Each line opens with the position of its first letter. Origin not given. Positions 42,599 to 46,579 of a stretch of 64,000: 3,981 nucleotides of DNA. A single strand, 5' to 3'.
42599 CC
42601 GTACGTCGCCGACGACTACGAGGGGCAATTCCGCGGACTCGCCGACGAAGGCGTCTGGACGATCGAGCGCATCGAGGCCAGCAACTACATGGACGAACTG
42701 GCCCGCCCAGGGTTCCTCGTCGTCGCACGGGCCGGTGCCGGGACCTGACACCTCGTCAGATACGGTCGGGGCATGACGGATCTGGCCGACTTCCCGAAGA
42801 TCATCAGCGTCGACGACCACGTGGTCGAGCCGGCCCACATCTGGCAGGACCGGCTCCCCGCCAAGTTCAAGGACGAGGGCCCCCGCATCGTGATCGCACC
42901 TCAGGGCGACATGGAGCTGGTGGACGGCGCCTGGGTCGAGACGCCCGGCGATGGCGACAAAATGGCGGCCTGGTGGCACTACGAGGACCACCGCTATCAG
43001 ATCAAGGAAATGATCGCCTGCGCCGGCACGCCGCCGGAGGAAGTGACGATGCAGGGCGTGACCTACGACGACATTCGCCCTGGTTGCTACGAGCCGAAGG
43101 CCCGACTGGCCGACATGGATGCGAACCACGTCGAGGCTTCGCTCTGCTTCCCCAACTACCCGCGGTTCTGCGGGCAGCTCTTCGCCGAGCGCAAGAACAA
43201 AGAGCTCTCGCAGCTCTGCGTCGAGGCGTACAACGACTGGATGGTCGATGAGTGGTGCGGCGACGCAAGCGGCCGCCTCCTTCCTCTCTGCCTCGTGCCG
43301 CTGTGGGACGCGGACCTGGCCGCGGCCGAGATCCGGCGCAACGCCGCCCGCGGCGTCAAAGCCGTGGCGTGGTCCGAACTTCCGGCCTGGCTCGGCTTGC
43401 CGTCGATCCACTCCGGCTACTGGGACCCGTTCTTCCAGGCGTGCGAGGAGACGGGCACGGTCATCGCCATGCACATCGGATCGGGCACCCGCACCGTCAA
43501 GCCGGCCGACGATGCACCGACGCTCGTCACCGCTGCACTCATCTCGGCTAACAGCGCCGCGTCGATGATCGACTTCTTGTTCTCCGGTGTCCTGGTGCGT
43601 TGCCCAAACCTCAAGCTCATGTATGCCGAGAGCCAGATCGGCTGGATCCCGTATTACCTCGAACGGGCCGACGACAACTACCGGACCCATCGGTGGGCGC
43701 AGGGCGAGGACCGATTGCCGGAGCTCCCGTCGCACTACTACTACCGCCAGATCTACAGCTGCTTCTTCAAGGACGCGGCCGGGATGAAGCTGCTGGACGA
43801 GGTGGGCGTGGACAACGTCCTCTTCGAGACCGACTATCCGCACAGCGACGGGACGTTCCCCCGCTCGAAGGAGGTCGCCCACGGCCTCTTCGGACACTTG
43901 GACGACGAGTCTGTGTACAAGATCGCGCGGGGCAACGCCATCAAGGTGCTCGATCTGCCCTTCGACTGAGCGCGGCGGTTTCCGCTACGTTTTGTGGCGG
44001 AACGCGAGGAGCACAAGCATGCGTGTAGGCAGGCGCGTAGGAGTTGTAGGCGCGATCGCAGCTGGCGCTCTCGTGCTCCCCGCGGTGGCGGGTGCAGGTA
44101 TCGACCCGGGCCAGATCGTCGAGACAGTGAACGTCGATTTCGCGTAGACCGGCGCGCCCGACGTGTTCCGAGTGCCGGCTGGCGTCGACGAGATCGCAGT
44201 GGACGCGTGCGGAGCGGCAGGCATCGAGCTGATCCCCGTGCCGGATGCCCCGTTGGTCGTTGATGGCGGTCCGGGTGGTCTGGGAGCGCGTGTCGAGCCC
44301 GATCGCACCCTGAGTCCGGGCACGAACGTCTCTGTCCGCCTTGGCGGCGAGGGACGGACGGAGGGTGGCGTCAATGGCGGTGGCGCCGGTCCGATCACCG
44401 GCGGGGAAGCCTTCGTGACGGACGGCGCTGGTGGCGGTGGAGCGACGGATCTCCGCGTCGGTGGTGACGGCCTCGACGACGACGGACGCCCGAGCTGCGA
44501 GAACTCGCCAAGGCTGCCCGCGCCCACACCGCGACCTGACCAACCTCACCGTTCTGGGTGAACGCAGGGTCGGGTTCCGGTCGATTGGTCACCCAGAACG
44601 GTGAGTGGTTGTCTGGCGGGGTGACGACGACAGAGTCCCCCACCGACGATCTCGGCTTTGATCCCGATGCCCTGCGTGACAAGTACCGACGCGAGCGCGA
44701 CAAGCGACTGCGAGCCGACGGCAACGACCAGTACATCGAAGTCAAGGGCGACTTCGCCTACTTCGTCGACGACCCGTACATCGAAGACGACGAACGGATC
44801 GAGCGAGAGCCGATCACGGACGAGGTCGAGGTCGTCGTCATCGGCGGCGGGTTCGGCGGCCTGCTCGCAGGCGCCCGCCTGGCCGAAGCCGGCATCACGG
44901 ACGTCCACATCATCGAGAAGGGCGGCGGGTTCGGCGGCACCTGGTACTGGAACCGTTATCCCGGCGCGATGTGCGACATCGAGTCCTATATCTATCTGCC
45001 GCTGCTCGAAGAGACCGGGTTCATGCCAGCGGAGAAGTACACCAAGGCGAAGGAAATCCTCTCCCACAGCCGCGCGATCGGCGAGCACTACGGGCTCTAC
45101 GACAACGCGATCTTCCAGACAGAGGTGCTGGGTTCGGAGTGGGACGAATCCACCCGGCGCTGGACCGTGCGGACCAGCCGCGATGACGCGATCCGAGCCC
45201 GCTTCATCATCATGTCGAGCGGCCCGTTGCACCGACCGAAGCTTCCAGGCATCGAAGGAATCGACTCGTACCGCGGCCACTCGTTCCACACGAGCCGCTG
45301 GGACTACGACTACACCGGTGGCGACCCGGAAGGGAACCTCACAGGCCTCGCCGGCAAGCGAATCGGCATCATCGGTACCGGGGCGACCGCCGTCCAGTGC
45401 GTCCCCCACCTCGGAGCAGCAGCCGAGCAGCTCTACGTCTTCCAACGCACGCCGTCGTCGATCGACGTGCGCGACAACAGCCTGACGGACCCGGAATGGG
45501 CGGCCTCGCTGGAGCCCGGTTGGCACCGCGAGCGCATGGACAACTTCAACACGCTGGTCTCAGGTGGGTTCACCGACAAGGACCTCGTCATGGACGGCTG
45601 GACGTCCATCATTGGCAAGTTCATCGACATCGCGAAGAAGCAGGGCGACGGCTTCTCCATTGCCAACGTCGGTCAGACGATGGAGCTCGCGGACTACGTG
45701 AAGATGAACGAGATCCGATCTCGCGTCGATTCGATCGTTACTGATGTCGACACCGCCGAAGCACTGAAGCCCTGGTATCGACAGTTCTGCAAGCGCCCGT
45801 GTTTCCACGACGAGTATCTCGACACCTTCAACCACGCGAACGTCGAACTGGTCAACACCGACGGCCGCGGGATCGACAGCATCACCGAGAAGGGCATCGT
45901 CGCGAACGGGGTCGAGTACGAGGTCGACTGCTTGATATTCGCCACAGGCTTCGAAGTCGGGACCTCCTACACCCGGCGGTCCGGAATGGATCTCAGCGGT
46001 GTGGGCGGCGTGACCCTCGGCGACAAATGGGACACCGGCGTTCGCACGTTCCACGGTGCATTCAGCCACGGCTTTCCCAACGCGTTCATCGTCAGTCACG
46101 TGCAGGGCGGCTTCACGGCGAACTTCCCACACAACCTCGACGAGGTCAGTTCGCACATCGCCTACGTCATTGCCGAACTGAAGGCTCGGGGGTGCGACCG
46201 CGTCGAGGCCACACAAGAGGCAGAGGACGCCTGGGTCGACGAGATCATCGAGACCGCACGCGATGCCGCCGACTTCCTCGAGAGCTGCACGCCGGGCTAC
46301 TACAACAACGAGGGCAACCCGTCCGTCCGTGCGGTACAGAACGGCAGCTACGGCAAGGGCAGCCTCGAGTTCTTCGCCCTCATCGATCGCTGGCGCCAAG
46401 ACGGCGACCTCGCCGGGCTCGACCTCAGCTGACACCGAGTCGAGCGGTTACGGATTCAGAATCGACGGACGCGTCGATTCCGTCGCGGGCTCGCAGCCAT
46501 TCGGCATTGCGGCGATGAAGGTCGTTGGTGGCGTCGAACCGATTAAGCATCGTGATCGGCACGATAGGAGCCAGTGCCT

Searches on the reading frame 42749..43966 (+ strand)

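Call 38: search_protein_families(library=pfam, proteins=[window:42749-43966:+], max_evalue=0.00001)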
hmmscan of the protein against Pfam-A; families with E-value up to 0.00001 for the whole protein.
window:42749-43966:+ (406 aa): 1 family
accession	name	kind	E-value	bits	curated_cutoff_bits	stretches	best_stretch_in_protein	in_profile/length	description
PF04909.20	Amidohydro_2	-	1.4e-37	130.5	26.4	1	99-403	11-289/289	Amidohydrolase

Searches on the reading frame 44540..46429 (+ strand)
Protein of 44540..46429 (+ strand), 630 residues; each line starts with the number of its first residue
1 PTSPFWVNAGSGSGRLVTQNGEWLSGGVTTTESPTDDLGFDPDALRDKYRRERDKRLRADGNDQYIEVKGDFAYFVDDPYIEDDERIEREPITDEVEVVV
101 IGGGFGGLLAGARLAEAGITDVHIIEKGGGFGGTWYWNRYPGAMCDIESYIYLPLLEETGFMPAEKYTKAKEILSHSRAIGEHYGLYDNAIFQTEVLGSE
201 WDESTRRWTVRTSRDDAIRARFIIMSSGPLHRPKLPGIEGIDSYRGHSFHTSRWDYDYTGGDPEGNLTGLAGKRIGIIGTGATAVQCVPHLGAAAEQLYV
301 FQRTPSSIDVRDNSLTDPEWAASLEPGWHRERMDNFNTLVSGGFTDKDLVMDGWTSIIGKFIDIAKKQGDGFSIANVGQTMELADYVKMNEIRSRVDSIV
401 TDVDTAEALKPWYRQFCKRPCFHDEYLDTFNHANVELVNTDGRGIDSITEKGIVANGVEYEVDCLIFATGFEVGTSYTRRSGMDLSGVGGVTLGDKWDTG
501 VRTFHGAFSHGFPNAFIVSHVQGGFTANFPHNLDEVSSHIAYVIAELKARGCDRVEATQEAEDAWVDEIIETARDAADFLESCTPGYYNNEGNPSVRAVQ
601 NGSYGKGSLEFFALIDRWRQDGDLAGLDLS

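Call 38: search_protein_families(library=pfam, proteins=[window:44540-46429:+], max_evalue=0.00001)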
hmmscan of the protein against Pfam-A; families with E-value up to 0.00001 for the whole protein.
window:44540-46429:+ (630 aa): 6 families
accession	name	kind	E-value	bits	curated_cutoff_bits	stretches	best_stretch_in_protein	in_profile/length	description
PF13738.12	Pyr_redox_3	-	4.6e-14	52.8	30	1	99-256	1-162/305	Pyridine nucleotide-disulphide oxidoreductase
PF07992.20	Pyr_redox_2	-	3.5e-10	40.2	26.1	1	97-306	2-176/291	Pyridine nucleotide-disulphide oxidoreductase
PF13450.12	NAD_binding_8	-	3.8e-09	37.1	21.9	1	100-153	1-53/68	NAD(P)-binding Rossmann-like domain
PF00890.30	FAD_binding_2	-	8.1e-08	32.3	20.4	1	98-137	2-40/414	FAD binding domain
PF01266.30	DAO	-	4.8e-06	26.8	27.9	0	98-135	2-39/353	FAD dependent oxidoreductase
PF00743.25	FMO-like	-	9.7e-06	24.7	22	0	166-307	79-218/532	Flavin-binding monooxygenase-like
